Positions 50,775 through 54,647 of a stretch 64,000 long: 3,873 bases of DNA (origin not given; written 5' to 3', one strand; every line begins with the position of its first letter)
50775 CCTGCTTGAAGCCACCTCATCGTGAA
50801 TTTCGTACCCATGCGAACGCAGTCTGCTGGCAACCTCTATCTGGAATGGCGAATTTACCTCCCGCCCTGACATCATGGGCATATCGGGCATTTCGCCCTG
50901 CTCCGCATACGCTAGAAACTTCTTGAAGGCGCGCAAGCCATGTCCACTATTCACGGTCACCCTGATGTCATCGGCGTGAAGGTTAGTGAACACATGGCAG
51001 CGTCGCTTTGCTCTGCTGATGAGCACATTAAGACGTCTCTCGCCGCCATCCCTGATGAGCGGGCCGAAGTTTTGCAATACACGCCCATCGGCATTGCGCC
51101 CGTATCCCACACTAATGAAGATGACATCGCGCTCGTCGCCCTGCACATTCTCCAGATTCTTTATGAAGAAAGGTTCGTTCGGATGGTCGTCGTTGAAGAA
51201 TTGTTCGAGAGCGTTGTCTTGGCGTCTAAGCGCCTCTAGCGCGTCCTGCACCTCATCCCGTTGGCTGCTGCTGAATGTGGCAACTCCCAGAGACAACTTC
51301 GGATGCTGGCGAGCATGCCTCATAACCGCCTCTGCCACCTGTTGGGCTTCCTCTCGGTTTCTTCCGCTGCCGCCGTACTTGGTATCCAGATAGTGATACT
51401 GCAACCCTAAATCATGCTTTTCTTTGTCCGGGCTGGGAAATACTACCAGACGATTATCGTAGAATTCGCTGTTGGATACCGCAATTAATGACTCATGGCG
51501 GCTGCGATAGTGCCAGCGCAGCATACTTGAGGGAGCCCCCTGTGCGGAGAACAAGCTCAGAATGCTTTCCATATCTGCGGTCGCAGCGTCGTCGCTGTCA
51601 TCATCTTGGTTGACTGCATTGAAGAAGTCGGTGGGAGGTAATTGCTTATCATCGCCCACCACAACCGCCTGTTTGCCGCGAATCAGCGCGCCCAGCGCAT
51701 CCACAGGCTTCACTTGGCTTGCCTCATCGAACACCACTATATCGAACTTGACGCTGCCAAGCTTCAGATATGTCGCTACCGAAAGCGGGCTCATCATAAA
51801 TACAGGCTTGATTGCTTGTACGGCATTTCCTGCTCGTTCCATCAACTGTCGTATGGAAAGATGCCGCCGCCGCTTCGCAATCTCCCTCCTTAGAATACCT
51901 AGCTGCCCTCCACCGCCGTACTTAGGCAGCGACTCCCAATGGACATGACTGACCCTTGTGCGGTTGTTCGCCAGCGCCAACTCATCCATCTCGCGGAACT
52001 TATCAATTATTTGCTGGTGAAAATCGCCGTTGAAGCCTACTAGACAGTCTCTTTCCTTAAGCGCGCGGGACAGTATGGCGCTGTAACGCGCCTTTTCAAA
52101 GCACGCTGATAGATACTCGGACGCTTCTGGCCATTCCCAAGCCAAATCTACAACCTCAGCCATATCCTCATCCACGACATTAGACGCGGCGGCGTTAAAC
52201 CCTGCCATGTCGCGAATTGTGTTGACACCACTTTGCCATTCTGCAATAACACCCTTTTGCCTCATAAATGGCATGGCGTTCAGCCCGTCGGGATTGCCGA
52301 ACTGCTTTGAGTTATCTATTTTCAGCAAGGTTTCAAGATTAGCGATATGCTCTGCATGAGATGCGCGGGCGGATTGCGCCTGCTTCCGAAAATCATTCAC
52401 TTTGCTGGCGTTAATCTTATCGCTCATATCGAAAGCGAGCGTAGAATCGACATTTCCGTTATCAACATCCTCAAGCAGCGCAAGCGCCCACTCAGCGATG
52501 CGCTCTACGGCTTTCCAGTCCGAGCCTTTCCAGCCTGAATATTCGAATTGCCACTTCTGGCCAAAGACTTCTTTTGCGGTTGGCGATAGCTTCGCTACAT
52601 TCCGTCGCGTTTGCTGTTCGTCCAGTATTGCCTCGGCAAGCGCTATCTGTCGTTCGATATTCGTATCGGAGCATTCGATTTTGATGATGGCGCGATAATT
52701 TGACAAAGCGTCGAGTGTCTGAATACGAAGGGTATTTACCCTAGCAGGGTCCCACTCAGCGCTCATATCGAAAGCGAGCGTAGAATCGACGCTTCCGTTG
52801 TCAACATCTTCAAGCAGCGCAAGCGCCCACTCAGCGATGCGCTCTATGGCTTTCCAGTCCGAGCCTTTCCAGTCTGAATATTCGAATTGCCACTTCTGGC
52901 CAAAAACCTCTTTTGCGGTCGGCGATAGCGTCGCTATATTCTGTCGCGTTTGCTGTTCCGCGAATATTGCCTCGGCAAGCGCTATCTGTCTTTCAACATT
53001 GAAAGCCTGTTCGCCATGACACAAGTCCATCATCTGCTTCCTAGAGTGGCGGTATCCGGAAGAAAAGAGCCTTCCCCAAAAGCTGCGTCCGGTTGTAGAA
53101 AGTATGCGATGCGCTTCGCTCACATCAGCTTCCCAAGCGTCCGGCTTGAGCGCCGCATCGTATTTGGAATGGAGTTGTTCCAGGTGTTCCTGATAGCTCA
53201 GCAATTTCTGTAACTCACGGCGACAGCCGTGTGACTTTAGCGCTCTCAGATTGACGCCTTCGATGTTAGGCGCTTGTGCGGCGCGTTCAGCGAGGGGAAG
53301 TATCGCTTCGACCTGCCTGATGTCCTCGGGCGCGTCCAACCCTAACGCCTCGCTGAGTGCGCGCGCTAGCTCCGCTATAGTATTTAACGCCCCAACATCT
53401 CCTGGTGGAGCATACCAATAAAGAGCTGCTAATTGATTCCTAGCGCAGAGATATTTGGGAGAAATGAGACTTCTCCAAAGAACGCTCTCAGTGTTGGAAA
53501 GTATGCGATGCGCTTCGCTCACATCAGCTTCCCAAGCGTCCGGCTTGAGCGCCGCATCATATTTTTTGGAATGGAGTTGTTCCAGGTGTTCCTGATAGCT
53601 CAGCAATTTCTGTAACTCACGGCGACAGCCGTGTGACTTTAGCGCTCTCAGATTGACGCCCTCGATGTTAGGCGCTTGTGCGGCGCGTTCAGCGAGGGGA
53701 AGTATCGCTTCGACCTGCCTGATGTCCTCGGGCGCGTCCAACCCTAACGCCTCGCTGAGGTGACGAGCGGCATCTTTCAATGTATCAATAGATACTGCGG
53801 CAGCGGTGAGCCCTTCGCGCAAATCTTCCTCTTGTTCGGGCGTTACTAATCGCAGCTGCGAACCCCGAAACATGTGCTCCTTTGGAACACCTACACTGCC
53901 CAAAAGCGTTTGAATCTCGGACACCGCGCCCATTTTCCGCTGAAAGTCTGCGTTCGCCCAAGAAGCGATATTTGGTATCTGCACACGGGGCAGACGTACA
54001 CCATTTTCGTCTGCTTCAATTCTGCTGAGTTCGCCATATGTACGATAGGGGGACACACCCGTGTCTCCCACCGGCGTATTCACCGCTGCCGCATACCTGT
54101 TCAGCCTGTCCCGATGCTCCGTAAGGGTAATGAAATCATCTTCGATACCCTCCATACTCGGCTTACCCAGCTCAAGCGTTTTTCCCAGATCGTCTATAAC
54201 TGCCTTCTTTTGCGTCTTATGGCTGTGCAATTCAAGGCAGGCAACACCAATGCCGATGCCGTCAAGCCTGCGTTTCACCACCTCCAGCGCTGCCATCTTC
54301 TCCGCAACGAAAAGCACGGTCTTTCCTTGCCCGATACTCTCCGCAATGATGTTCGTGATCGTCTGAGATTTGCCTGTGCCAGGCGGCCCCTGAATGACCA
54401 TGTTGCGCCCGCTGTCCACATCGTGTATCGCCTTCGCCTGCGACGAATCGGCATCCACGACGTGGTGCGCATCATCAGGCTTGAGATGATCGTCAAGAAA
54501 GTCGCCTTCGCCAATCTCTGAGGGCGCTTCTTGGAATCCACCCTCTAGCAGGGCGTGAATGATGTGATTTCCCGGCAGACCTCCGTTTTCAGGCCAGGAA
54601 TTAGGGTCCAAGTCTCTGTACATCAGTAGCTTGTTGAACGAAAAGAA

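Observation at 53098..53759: Near-identical in-frame tandem duplication (A) inside the helicase insertion domain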

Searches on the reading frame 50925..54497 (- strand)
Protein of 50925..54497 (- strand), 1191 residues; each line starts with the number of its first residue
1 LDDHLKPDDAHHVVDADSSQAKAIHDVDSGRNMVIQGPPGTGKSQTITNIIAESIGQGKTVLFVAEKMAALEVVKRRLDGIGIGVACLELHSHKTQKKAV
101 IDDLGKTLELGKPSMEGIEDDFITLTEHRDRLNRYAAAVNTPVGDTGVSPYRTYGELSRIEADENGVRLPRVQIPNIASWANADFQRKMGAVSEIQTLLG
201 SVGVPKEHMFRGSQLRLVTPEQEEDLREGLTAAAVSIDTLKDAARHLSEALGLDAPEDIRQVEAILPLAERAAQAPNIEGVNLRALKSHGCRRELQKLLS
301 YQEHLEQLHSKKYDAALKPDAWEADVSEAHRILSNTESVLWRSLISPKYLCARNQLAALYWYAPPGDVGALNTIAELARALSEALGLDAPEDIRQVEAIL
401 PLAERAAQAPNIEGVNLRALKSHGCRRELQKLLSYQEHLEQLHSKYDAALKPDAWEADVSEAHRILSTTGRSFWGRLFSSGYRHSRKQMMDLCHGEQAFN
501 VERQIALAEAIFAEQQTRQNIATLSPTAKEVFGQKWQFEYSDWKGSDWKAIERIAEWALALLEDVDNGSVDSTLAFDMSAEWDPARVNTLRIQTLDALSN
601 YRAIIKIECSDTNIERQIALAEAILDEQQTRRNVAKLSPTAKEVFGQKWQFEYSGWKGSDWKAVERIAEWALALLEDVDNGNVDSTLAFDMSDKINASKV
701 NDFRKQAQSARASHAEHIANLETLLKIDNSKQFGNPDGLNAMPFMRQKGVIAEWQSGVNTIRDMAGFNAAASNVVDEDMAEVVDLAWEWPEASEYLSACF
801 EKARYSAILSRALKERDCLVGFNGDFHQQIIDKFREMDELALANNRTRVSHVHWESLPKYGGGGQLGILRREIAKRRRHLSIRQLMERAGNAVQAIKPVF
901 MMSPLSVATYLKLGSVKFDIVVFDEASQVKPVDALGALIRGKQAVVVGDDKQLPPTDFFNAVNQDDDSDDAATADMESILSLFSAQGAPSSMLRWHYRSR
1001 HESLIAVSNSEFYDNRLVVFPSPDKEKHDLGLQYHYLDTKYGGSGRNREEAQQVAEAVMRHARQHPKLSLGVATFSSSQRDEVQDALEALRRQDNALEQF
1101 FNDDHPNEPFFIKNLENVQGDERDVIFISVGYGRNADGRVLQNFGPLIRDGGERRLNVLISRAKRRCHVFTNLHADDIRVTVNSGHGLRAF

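Call 45: predict_structure(alignment_id=A3)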
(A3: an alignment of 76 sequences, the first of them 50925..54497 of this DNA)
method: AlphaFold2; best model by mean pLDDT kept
length: 1191 residues; sequences in the alignment: 76
mean_pLDDT: 78.2   pTM: 0.44
mean pLDDT of the five models: 78.2, 76.7, 74.3, 74.0, 73.2
residues with pLDDT >= 90: 266; 70-90: 646; 50-70: 186; < 50: 93
segments of 3 or more residues with pLDDT < 50: 1-11, 964-968, 970-997, 1134-1138, 1145-1151, 1165-1173, 1177-1191
pLDDT, mean of each block of 10 residues (from residue 1): 32 60 74 70 82 88 86 87 88 79 87 83 85 87 91 91 84 91 93 94 94 93 93 94 94 92 92 89 83 83 77 73 82 66 63 75 58 80 86 80 88 84 84 86 84 84 81 75 83 70 85 87 87 81 75 88 85 84 87 83 64 71 82 81 83 61 85 88 88 89 94 93 92 88 92 92 94 93 94 94 94 89 82 82 80 81 79 87 90 91 86 85 75 74 79 54 50 45 38 44 60 69 58 63 63 84 81 73 84 78 61 60 50 50 48 53 46 49 42 38
secondary structure, 60 per line:
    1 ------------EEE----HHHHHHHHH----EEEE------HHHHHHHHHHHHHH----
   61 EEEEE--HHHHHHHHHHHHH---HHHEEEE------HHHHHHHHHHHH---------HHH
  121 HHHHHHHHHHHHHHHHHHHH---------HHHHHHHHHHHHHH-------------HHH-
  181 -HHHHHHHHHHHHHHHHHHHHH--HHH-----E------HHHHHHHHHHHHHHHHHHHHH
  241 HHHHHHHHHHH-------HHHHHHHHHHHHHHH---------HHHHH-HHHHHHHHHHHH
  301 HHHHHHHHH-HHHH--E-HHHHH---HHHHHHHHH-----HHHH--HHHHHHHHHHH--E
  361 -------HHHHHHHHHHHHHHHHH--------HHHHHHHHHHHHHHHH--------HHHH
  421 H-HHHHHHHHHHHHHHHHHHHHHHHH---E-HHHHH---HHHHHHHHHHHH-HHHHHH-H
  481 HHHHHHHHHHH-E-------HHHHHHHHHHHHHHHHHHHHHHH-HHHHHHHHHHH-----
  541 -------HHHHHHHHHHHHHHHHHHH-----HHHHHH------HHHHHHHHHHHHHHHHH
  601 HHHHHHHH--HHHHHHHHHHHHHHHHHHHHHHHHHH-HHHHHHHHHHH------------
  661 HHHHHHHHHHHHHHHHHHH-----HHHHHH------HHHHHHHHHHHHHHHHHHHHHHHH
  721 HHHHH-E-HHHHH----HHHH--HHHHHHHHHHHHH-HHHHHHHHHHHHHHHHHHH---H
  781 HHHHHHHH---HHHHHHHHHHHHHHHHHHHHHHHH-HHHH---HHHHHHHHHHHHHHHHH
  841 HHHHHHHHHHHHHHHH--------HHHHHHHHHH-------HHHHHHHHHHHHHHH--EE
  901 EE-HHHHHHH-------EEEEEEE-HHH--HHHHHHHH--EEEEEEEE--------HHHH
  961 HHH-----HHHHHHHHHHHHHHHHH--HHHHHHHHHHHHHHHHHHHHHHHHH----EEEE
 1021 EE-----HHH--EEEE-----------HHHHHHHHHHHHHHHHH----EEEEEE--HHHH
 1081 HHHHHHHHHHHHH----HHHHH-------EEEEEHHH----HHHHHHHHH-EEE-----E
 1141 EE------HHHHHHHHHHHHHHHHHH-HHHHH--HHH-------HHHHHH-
elements in order (helices of 4 or more, strands of 3 or more residues): E13-15 H20-28 E33-36 H43-56 E61-65 H68-80 E87-90 H97-108 H118-140 H150-163 H182-202 H220-251 H259-273 H283-287 H289-309 H311-314 H319-323 H327-335 H341-344 H347-357 H368-384 H393-408 H417-421 H423-446 H452-456 H460-471 H473-478 H480-491 H501-523 H525-535 H548-566 H572-577 H584-608 H611-636 H638-648 H661-679 H685-690 H697-725 H729-733 H738-741 H744-756 H758-776 H780-788 H792-815 H817-820 H824-856 H865-874 H882-896 E899-902 H904-910 E918-924 H931-938 E941-948 H957-963 H969-985 H988-1012 E1017-1022 E1033-1036 H1048-1064 E1069-1074 H1077-1093 H1098-1102 E1110-1114 H1122-1130 E1132-1134 E1140-1142 H1149-1166 H1168-1172 H1185-1190

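Call 50: fold_search(model_id=the predicted structure, library=pdb)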
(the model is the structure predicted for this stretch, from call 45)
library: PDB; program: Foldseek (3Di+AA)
matches with E <= 10: 454; with E <= 0.001: 0
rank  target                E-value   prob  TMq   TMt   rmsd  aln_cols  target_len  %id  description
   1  9gm7_A                1.1e-03  0.51  0.08  0.07  59.1       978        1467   12  MukBEF in a nucleotide-bound state with open neck gate (monomer) (released 2025-03-26)
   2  8w20_A                1.1e-03  0.28  0.06  0.08  85.7       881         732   12  Umb1 umbrella toxin particle (released 2024-04-17)
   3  6yvu_B                1.7e-03  0.14  0.05  0.05  63.4      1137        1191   10  Condensin complex from S.cerevisiae ATP-free apo non-engaged state (released 2020-07-15)
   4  7nyx_A                2.0e-03  0.13  0.05  0.04  82.4      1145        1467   13  Cryo-EM structure of the MukBEF-MatP-DNA monomer (closed conformation) (released 2021-07-07)
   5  9gm6_A                3.6e-03  0.23  0.08  0.08  51.7      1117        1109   12  MukBEF in a nucleotide-bound state with open neck gate (heads core) (released 2025-03-26)
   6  7nyw_B                4.3e-03  0.33  0.07  0.09  39.7       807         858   13  Cryo-EM structure of the MukBEF-MatP-DNA head module (released 2021-07-07)
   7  7zr1_C                1.1e-02  0.15  0.06  0.07  53.5       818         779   11  Chaetomium thermophilum Mre11-Rad50-Nbs1 complex bound to ATPyS (composite structure) (released 2023-01-11)
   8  9gm6_B                1.7e-02  0.08  0.05  0.05  56.4      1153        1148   11  MukBEF in a nucleotide-bound state with open neck gate (heads core) (released 2025-03-26)
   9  9e5c_6d               2.0e-02  0.13  0.05  0.02  50.4       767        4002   11  Cryo-EM structure of 96 nm repeat of microtubule doublet from T. brucei flagellum (released 2025-03-12)
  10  7qcd_B                2.2e-02  0.20  0.08  0.09  68.5       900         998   10  CryoEM structure of the Smc5/6-holocomplex (composite structure) (released 2022-09-21)
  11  6z9l_A                2.5e-02  0.18  0.07  0.10  71.0       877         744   12  Enterococcal PrgA (released 2020-09-16)
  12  7qcd_A                2.9e-02  0.09  0.06  0.06  72.1      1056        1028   11  CryoEM structure of the Smc5/6-holocomplex (composite structure) (released 2022-09-21)
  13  9gm9_A                3.1e-02  0.11  0.07  0.08  51.4      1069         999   10  MukBEF in a DNA capture state (released 2025-03-26)
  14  7yqh_B                3.4e-02  0.13  0.08  0.08  72.1      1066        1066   11  Cryo-EM structure of 8-subunit Smc5/6 (released 2024-01-31)
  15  6yvu_A                5.9e-02  0.16  0.08  0.08  49.4       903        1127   10  Condensin complex from S.cerevisiae ATP-free apo non-engaged state (released 2020-07-15)
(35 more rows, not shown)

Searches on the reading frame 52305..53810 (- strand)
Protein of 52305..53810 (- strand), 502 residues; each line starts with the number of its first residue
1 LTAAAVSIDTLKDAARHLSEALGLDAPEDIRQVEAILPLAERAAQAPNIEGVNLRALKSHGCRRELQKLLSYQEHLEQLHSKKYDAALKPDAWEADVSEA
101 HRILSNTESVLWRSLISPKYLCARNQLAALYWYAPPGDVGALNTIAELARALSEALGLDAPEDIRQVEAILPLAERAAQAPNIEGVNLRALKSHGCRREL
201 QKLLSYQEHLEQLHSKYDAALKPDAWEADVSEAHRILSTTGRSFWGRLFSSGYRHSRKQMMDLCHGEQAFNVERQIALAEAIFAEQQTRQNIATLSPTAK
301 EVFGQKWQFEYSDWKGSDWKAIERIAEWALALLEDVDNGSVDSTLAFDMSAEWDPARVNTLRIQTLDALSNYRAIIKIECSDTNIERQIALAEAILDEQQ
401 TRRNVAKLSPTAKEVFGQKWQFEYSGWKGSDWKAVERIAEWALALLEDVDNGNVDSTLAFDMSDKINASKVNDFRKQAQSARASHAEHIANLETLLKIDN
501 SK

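Call 85: search_protein_families(library=pfam, proteins=[window:52305-53810:-], max_evalue=10)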
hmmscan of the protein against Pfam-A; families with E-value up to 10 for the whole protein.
window:52305-53810:- (502 aa): 8 families
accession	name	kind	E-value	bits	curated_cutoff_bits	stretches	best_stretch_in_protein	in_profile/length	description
PF19153.5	DUF5835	-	0.021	15.3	27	0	27-40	30-43/53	Family of unknown function (DUF5835)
PF17419.7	MauJ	-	0.025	15.9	28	0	12-45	77-112/116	Methylamine utilization protein MauJ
PF14741.12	GH114_assoc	-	0.047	14.3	22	1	284-323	39-78/126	N-terminal glycosyl-hydrolase-114-associated domain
PF21748.3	UPF0150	-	0.059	13.7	27.3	0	44-70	23-49/64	UPF0150-like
PF19390.4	DUF5965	-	0.094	13.5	25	0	197-225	42-70/74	Family of unknown function (DUF5965)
PF14630.12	ORC5_C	-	0.14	12.8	28.2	1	257-295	54-92/155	Origin recognition complex (ORC) subunit 5 C-terminus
PF20875.2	SidC_C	-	0.15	12.9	27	0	381-409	94-122/123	SidC, C-terminal domain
PF20008.5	DUF6429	-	1.2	9.3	31.6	0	424-440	21-37/71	Domain of unknown function (DUF6429)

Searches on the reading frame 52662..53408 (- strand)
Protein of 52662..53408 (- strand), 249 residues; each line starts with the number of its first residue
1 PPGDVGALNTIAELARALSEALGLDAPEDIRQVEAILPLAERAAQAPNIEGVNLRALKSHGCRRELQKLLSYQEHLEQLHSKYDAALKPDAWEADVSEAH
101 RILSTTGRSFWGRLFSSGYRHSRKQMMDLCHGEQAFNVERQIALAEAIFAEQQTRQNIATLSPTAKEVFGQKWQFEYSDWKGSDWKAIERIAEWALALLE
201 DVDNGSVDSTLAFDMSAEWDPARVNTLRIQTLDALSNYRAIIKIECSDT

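Call 67: predict_structure(alignment_id=A4)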
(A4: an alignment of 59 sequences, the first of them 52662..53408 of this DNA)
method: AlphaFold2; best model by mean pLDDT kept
length: 249 residues; sequences in the alignment: 59
mean_pLDDT: 93.5   pTM: 0.85
mean pLDDT of the five models: 93.5, 92.2, 91.8, 91.6, 91.2
residues with pLDDT >= 90: 216; 70-90: 25; 50-70: 8; < 50: 0
segments of 3 or more residues with pLDDT < 50: none
pLDDT, mean of each block of 10 residues (from residue 1): 82 98 97 98 97 96 98 96 96 96 93 91 95 83 96 96 96 80 87 98 97 94 98 96 81
secondary structure, 60 per line:
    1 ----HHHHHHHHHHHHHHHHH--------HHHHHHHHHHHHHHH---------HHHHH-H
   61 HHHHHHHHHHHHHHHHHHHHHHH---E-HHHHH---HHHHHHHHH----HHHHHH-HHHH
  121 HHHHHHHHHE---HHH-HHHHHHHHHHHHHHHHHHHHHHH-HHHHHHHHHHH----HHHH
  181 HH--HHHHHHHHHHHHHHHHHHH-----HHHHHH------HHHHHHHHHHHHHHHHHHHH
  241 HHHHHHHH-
elements in order: H5-21 H30-44 H54-58 H60-83 H89-93 H97-105 H110-115 H117-129 H138-160 H162-172 H177-182 H185-203 H209-214 H221-248

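Call 70: fold_search(model_id=the predicted structure, library=pdb)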
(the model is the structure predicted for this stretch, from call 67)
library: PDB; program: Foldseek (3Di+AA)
matches with E <= 10: 412; with E <= 0.001: 0
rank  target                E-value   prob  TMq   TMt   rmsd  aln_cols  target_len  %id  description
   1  5jdm                  8.7e-02  0.08  0.11  0.10  25.2       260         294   10  Structural mechanisms of extracellular ion exchange and induced binding-site occlusion in the sodium-calcium exchanger N (released 2016-05-11)
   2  5jdl                  1.8e-01  0.06  0.12  0.11  24.7       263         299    9  Structural mechanisms of extracellular ion exchange and induced binding-site occlusion in the sodium-calcium exchanger N (released 2016-05-11)
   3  5hxs                  1.9e-01  0.07  0.12  0.11  25.4       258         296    8  Structural mechanisms of extracellular ion exchange and induced binding-site occlusion in the sodium-calcium exchanger N (released 2016-05-11)
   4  6djl_B                2.6e-01  0.14  0.15  0.16  19.1       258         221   12  Crystal structure of the Rab11 GEF SH3BP5 bound to nucleotide free Rab11A (released 2018-09-26)
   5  5hxr                  2.8e-01  0.07  0.12  0.10  25.4       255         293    8  Structural mechanisms of extracellular ion exchange and induced binding-site occlusion in the sodium-calcium exchanger N (released 2016-05-11)
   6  6iv0_E                2.8e-01  0.05  0.10  0.10  28.3       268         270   12  Crystal structure of a bacterial Bestrophin homolog from Klebsiella pneumoniae with a mutation I180A (released 2019-11-13)
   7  4tql_A                3.1e-01  0.06  0.11  0.12  36.5       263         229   11  Computationally designed three helix bundle (released 2014-10-15)
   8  5hxh_A                3.6e-01  0.06  0.12  0.11  24.7       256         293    9  Structural mechanisms of extracellular ion exchange and induced binding-site occlusion in the sodium-calcium exchanger (released 2016-05-11)
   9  6djl_E                3.7e-01  0.16  0.18  0.20  18.6       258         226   12  Crystal structure of the Rab11 GEF SH3BP5 bound to nucleotide free Rab11A (released 2018-09-26)
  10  5jdh                  3.7e-01  0.06  0.12  0.11  24.5       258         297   10  Structural mechanisms of extracellular ion exchange and induced binding-site occlusion in the sodium-calcium exchanger N (released 2016-05-11)
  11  6h2e_P                4.1e-01  0.13  0.17  0.17  19.1       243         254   16  Structure of the soluble AhlC of the tripartite alpha-pore forming toxin, AHL, from Aeromonas hydrophila. (released 2019-07-10)
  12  5xg2                  4.1e-01  0.08  0.14  0.14  26.3       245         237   16  Crystal structure of a coiled-coil segment (residues 345-468 and 694-814) of Pyrococcus yayanosii Smc (released 2017-06-07)
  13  6ixe                  4.6e-01  0.09  0.14  0.15  19.7       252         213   12  Crystal structure of SeMet apo SH3BP5 (I41) (released 2019-03-20)
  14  5hxc                  4.8e-01  0.06  0.14  0.12  25.3       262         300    9  Structural mechanisms of extracellular ion exchange and induced binding-site occlusion in the sodium-calcium exchanger N (released 2016-05-11)
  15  3v5u                  5.1e-01  0.04  0.11  0.09  25.2       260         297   10  Structure of Sodium/Calcium Exchanger from Methanocaldococcus jannaschii DSM 2661 (released 2012-02-22)
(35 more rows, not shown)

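Call 85: search_protein_families(library=pfam, proteins=[window:52662-53408:-], max_evalue=10)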
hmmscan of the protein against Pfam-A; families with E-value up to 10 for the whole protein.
window:52662-53408:- (249 aa): 0 families
